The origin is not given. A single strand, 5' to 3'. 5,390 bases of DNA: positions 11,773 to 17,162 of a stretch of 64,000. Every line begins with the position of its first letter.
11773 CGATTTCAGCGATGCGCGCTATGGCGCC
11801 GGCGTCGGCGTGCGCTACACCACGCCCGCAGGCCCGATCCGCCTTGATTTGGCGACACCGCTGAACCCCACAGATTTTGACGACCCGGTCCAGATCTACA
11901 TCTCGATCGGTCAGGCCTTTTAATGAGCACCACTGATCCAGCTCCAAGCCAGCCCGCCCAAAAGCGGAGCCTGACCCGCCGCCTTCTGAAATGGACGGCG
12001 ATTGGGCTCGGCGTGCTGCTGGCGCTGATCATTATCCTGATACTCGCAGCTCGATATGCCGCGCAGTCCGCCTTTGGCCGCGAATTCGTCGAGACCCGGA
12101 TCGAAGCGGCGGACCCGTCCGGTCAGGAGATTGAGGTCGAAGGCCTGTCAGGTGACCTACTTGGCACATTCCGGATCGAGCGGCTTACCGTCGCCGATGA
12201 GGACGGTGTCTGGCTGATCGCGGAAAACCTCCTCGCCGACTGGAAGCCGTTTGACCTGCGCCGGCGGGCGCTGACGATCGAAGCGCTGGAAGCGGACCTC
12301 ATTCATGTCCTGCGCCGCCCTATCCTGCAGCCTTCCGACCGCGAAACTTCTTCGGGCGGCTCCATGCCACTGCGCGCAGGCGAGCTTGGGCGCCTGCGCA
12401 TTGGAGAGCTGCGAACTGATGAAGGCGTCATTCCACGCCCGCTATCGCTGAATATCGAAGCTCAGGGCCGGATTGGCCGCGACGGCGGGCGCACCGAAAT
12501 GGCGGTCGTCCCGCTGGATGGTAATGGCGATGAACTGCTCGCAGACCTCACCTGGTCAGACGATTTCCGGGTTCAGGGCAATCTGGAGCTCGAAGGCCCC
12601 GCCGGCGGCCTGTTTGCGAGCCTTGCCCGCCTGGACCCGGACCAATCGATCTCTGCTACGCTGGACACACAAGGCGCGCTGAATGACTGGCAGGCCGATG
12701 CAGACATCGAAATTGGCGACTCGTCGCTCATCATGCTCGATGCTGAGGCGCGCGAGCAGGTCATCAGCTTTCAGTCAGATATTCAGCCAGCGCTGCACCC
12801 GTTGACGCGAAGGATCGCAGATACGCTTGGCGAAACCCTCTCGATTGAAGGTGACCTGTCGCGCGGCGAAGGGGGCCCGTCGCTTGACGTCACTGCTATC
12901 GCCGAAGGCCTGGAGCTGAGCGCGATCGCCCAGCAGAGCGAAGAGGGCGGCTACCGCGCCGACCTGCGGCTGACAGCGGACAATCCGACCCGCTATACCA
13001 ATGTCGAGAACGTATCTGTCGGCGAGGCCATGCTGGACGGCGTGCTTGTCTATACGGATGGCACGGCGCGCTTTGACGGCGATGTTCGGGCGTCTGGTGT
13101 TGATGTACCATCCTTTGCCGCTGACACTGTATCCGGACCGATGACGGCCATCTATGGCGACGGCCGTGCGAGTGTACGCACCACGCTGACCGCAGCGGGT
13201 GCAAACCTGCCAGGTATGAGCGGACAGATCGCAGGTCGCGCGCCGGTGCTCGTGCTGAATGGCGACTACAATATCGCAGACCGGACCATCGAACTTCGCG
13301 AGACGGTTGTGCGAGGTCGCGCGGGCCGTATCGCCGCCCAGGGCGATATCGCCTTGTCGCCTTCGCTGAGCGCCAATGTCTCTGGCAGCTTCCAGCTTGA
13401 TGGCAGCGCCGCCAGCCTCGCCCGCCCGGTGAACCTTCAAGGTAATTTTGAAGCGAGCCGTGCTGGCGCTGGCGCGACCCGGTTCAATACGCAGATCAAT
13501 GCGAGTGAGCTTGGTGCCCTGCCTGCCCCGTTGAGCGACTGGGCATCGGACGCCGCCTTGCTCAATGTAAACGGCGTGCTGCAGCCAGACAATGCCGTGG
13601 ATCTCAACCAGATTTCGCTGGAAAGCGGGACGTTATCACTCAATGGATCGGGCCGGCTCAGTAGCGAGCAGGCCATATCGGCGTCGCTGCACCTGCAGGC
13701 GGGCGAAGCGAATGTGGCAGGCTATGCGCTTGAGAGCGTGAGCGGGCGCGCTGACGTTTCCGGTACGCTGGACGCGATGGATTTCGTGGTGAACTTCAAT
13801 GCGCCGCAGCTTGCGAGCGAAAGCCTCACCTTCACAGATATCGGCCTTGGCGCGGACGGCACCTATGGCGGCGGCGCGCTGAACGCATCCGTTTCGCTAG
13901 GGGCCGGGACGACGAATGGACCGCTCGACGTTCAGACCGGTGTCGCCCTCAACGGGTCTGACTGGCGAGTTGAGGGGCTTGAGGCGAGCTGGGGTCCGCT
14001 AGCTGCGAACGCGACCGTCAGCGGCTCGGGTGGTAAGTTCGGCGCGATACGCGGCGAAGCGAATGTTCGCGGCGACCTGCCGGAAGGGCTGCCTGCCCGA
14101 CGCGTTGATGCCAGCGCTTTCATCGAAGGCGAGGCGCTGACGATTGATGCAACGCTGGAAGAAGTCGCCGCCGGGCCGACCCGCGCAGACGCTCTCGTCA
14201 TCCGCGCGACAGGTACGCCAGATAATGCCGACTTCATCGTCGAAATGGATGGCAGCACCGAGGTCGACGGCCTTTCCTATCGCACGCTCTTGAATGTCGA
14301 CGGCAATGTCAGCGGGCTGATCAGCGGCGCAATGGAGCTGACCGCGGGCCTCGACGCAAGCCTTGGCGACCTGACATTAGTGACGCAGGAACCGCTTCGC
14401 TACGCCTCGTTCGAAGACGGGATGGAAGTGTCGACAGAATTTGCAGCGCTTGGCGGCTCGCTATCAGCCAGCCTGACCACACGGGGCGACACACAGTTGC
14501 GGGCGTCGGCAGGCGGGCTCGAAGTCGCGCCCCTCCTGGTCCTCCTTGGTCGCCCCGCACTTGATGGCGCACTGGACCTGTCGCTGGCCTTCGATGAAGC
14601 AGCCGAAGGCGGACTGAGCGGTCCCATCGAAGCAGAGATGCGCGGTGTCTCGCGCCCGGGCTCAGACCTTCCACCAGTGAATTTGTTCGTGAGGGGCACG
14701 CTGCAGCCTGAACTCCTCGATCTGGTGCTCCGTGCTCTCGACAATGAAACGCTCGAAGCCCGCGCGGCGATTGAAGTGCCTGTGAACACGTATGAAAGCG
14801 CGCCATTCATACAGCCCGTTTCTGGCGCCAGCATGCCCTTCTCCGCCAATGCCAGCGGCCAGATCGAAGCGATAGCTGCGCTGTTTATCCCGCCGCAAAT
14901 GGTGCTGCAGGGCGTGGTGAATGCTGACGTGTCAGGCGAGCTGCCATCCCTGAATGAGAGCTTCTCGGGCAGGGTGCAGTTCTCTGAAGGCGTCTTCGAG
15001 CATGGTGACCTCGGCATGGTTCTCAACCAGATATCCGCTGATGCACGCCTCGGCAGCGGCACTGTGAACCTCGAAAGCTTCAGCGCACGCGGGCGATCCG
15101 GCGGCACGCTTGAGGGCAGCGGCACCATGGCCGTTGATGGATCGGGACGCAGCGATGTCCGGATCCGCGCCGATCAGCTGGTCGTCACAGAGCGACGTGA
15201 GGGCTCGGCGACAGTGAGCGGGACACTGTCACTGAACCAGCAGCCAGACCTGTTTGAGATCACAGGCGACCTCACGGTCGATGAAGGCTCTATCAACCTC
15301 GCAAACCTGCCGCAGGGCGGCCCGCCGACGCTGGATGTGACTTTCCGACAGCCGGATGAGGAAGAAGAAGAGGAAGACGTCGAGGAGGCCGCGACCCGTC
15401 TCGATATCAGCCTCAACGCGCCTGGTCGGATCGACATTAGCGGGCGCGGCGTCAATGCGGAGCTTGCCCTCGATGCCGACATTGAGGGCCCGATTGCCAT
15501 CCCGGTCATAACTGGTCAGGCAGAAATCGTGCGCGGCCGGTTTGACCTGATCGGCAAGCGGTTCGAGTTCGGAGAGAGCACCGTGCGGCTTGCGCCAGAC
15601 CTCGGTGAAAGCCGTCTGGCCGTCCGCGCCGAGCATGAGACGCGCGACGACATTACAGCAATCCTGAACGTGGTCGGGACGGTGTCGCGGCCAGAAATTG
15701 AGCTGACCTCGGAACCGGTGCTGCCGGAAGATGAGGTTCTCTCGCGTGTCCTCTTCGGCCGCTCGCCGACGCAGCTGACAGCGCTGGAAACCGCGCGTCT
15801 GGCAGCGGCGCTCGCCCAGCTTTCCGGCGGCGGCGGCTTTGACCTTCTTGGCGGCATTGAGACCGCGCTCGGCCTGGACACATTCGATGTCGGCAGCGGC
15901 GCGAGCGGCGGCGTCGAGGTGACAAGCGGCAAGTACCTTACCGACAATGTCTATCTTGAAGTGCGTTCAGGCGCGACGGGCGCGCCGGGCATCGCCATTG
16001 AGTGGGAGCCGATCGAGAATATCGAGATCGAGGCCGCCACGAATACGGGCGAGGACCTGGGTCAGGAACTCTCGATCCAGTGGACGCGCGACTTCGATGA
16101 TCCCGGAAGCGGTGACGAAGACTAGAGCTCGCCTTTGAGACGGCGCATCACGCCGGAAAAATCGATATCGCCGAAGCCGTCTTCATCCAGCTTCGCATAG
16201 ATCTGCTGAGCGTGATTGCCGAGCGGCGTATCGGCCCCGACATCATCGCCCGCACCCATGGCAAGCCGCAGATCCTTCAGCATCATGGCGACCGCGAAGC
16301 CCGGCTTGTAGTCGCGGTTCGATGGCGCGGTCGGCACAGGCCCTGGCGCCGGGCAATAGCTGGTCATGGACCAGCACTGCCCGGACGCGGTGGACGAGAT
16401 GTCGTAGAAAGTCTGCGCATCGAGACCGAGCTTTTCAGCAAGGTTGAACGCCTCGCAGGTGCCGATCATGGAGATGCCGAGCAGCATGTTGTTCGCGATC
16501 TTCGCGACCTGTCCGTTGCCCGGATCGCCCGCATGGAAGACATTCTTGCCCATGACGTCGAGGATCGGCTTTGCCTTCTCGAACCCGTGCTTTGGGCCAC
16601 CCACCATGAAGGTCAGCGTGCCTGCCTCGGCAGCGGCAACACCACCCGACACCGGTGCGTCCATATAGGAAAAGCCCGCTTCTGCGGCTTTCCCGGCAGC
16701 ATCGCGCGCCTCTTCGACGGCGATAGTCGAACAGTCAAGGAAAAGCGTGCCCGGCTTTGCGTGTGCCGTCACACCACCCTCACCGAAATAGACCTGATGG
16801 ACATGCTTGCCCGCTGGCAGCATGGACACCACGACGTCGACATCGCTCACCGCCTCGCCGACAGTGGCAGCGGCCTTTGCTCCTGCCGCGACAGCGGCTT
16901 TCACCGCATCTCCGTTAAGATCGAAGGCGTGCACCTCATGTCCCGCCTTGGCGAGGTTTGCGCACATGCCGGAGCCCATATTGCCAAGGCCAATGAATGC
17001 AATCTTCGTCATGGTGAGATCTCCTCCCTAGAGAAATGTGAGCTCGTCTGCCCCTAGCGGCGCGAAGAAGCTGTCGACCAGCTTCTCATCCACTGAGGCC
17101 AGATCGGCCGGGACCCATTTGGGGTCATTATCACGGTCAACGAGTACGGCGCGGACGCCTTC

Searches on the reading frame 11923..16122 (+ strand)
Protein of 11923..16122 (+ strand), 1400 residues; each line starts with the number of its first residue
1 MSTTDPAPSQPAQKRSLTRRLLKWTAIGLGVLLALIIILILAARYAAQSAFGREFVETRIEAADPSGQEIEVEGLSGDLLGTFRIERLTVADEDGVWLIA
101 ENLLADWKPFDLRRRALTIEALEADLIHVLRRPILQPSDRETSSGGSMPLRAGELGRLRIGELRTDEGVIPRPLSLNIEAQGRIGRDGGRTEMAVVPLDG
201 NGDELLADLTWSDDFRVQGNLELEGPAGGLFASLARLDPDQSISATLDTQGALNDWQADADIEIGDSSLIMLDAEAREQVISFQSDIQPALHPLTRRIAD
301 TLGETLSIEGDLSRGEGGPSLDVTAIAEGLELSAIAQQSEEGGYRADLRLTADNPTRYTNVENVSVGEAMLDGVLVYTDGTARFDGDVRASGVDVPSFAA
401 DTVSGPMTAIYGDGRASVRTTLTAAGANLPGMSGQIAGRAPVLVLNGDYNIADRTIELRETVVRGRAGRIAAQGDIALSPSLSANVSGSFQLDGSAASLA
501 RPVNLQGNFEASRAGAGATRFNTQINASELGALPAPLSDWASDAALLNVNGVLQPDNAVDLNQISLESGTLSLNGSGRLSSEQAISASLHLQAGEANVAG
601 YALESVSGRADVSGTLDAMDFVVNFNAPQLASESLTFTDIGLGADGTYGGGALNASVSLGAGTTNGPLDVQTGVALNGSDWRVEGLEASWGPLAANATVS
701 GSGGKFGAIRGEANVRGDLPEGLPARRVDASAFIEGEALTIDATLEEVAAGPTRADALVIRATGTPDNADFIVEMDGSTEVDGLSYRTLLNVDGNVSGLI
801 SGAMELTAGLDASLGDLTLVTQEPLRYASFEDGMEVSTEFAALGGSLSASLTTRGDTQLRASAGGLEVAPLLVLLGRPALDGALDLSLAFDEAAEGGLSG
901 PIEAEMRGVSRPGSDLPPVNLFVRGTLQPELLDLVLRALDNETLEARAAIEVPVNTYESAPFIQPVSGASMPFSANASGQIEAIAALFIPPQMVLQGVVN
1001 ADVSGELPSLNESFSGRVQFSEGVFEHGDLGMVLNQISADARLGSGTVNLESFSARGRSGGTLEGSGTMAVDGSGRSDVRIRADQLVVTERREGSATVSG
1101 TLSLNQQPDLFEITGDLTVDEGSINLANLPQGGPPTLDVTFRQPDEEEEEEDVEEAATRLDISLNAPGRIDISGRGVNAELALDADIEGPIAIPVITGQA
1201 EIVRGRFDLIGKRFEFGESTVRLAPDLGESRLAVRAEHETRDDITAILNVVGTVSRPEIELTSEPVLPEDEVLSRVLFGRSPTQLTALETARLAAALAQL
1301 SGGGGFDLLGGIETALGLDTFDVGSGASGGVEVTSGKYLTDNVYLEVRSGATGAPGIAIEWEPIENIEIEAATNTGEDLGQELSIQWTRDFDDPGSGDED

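Call 10: search_protein_families(library=pfam, proteins=[window:11923-16122:+], max_evalue=1)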
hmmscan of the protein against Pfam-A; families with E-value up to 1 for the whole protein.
window:11923-16122:+ (1400 aa): 2 families
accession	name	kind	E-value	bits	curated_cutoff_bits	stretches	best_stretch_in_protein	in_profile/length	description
PF04357.19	TamB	-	1.7e-52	179.4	22.4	1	1052-1391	2-381/381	TamB, inner membrane protein subunit of TAM complex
PF04519.19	Bactofilin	-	0.0042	17.8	27.9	1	1051-1121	17-84/98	Polymer-forming cytoskeletal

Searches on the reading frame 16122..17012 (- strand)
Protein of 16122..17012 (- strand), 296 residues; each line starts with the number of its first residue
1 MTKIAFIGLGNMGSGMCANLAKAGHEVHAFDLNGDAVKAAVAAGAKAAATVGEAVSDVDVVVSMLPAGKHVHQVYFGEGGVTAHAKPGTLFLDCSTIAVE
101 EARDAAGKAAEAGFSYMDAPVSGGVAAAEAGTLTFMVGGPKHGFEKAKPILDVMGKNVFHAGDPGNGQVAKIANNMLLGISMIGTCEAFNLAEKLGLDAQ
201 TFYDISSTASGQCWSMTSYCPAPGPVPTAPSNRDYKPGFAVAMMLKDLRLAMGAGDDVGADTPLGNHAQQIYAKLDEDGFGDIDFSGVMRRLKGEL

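Call 89: search_protein_families(library=pfam, proteins=[window:16122-17012:-], max_evalue=0.00001)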
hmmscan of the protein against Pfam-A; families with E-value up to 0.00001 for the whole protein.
window:16122-17012:- (296 aa): 3 families
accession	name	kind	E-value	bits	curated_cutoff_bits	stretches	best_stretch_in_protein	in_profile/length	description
PF03446.21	NAD_binding_2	-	1.9e-54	184.4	21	1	3-162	1-161/161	NAD binding domain of 6-phosphogluconate dehydrogenase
PF14833.11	NAD_binding_11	-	2.1e-33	115.6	30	1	165-290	1-120/122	NAD-binding of NADP-dependent 3-hydroxyisobutyrate dehydrogenase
PF03807.23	F420_oxidored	-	7.6e-09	36.5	21.6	1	3-66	1-68/94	NADP oxidoreductase coenzyme F420-dependent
